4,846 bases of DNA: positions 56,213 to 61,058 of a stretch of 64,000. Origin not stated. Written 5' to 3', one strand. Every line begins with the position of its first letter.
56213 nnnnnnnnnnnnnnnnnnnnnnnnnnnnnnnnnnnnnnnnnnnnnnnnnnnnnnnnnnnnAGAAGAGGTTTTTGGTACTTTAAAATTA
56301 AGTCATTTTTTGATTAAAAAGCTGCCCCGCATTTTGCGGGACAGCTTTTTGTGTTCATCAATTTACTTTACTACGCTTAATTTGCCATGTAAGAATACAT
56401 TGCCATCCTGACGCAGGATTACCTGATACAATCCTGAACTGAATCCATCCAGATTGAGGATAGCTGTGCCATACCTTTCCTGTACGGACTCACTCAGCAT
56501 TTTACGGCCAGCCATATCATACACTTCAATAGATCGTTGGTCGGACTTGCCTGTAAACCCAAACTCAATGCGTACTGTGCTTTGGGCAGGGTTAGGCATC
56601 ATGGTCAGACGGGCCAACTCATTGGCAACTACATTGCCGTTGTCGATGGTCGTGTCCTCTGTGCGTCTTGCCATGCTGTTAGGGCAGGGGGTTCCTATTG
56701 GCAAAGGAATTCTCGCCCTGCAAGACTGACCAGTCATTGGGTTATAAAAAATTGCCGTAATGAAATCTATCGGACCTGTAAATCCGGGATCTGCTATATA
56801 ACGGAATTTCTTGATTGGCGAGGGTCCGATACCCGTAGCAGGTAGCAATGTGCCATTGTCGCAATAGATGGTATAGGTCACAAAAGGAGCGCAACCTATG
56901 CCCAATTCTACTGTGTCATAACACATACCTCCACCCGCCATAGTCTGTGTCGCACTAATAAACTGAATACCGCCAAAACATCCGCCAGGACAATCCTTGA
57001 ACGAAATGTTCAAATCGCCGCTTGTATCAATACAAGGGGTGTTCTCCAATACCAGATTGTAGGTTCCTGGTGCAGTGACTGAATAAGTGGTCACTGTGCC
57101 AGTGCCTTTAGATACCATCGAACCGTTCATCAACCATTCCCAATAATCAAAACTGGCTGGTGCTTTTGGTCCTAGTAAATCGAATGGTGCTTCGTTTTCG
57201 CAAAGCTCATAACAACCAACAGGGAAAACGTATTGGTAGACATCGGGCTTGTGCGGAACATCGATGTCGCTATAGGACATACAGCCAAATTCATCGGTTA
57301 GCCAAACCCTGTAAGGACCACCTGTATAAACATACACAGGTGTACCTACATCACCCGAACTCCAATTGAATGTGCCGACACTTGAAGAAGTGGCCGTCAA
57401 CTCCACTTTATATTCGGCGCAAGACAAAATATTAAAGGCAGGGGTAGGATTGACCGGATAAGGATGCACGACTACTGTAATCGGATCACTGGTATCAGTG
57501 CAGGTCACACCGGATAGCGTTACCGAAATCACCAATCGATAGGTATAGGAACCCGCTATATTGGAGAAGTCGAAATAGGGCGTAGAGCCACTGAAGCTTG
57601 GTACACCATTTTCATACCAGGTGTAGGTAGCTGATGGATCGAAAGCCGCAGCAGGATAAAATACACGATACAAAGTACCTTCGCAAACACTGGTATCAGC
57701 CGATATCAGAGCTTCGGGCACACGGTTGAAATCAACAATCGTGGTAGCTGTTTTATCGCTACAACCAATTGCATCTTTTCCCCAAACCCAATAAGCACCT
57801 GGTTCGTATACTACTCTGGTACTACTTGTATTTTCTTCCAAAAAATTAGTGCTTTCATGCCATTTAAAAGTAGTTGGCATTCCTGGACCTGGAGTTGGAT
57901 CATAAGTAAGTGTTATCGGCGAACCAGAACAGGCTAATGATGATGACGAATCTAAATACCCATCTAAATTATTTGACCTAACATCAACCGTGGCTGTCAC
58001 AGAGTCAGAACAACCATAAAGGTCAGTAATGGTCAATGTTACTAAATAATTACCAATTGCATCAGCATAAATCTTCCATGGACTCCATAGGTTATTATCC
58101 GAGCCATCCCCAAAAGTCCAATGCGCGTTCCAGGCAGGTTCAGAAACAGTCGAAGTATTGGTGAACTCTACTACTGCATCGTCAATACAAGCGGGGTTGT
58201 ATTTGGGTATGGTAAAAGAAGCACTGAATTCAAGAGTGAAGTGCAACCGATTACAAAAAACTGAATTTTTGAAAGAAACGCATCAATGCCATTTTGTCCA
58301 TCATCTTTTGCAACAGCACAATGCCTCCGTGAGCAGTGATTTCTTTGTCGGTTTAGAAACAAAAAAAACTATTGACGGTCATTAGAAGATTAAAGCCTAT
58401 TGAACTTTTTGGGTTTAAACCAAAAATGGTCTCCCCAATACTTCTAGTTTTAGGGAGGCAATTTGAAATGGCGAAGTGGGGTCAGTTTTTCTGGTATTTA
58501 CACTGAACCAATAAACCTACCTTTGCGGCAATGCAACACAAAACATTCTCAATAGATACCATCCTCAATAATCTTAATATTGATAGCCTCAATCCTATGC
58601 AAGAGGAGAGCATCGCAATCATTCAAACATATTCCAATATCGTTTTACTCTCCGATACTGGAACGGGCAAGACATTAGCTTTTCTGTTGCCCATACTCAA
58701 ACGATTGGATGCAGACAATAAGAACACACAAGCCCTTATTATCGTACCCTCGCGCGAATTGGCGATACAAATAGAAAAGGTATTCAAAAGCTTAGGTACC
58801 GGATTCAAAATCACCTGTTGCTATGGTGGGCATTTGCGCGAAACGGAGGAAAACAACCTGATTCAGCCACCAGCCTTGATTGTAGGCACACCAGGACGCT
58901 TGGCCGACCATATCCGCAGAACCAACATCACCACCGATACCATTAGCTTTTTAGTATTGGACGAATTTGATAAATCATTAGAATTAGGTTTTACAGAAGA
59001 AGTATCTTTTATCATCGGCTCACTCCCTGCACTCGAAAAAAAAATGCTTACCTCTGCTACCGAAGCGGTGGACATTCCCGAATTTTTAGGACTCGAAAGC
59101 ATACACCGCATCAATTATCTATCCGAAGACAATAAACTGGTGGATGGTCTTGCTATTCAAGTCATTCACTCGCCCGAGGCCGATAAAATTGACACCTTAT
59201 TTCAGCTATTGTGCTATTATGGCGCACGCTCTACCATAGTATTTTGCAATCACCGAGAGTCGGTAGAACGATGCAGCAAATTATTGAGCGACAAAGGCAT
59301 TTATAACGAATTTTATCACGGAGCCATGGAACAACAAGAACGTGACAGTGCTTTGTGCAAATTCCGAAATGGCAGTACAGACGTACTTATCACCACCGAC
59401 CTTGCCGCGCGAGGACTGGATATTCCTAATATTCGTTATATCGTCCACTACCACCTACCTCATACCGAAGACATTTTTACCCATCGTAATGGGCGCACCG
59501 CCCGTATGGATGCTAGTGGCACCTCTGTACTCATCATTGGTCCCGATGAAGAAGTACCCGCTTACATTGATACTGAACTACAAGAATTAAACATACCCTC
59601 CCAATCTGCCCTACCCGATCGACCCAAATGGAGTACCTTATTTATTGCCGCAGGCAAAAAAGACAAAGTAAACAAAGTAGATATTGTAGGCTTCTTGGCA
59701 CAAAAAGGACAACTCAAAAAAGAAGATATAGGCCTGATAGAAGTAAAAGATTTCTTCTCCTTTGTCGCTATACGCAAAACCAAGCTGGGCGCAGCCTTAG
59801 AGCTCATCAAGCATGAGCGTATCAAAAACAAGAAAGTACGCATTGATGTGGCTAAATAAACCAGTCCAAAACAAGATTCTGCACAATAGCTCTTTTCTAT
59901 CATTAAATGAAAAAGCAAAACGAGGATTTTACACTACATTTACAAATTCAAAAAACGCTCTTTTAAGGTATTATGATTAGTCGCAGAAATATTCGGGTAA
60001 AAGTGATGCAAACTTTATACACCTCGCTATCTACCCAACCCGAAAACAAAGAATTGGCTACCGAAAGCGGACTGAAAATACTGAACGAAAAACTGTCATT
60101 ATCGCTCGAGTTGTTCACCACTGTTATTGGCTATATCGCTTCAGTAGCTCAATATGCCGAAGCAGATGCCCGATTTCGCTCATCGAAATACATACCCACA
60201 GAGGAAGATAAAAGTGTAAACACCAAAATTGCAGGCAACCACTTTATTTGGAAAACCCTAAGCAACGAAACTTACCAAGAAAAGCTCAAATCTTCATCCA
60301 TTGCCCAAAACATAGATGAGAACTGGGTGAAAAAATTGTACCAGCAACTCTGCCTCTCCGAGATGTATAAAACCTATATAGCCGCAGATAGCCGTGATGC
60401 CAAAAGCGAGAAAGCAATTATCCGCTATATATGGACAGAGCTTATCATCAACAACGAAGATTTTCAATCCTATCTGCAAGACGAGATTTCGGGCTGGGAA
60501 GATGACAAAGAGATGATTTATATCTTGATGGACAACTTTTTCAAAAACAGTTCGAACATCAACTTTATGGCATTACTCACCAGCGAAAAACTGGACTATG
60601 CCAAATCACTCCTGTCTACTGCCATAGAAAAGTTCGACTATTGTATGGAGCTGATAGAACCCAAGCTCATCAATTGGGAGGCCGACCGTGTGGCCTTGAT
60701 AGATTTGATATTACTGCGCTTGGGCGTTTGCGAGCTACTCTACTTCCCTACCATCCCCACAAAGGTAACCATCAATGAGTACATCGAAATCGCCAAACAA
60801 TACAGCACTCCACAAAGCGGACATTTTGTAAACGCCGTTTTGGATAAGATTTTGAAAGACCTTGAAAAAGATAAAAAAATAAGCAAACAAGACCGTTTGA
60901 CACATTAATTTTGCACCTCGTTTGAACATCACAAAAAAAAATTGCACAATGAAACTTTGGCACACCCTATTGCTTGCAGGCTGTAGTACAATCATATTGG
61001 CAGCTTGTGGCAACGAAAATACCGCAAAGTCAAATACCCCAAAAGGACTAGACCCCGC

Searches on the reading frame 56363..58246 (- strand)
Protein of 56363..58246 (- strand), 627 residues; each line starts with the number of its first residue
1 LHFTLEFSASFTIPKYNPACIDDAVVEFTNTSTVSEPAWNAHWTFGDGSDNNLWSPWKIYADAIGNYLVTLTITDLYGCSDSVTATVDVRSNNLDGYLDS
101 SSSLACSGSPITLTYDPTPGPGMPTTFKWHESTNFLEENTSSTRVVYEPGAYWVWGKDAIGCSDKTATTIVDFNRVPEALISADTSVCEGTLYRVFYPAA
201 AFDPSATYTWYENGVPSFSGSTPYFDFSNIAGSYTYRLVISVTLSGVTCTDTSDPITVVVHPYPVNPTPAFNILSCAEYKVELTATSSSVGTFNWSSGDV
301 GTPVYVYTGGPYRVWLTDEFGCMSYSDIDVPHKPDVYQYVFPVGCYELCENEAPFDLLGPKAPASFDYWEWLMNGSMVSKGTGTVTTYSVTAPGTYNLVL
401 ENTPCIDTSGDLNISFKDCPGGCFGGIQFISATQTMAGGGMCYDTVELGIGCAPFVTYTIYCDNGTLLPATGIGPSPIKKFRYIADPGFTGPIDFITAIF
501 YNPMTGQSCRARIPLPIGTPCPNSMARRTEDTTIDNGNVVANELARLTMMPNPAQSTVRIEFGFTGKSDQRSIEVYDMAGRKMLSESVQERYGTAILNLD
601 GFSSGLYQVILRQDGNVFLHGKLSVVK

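Call 50: search_protein_families(library=pfam, proteins=[window:56363-58246:-], max_evalue=0.01)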
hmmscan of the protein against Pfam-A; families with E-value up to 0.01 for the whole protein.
window:56363-58246:- (627 aa): 2 families
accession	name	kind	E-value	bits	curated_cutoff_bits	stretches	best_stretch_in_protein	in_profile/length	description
PF18911.6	PKD_4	-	1.1e-08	35.4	27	1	24-89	18-83/85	PKD domain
PF18962.6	Por_Secre_tail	-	1.2e-08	35.6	27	1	551-618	3-69/75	Secretion system C-terminal sorting domain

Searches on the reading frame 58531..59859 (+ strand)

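Call 50: search_protein_families(library=pfam, proteins=[window:58531-59859:+], max_evalue=0.01)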
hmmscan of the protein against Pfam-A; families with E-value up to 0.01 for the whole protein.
window:58531-59859:+ (442 aa): 4 families
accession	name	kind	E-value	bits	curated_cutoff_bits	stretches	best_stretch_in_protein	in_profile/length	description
PF00270.35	DEAD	-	1.6e-37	129.2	26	1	21-177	1-159/167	DEAD/DEAH box helicase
PF00271.37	Helicase_C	-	2.4e-29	102.2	23.5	1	219-326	2-109/110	Helicase conserved C-terminal domain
PF03880.21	DbpA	-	2.9e-21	75.7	25.6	1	369-438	1-70/72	DbpA RNA binding domain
PF04851.21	ResIII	-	2.1e-07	31.4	22.5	1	20-146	4-134/164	Type III restriction enzyme, res subunit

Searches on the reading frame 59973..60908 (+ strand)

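Call 50: search_protein_families(library=pfam, proteins=[window:59973-60908:+], max_evalue=0.01)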
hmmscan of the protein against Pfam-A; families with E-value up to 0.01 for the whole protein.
window:59973-60908:+ (311 aa): 1 family
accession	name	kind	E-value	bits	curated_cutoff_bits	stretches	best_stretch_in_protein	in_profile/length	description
PF01029.23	NusB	-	6.8e-24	85.2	23.1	1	201-295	39-133/133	NusB family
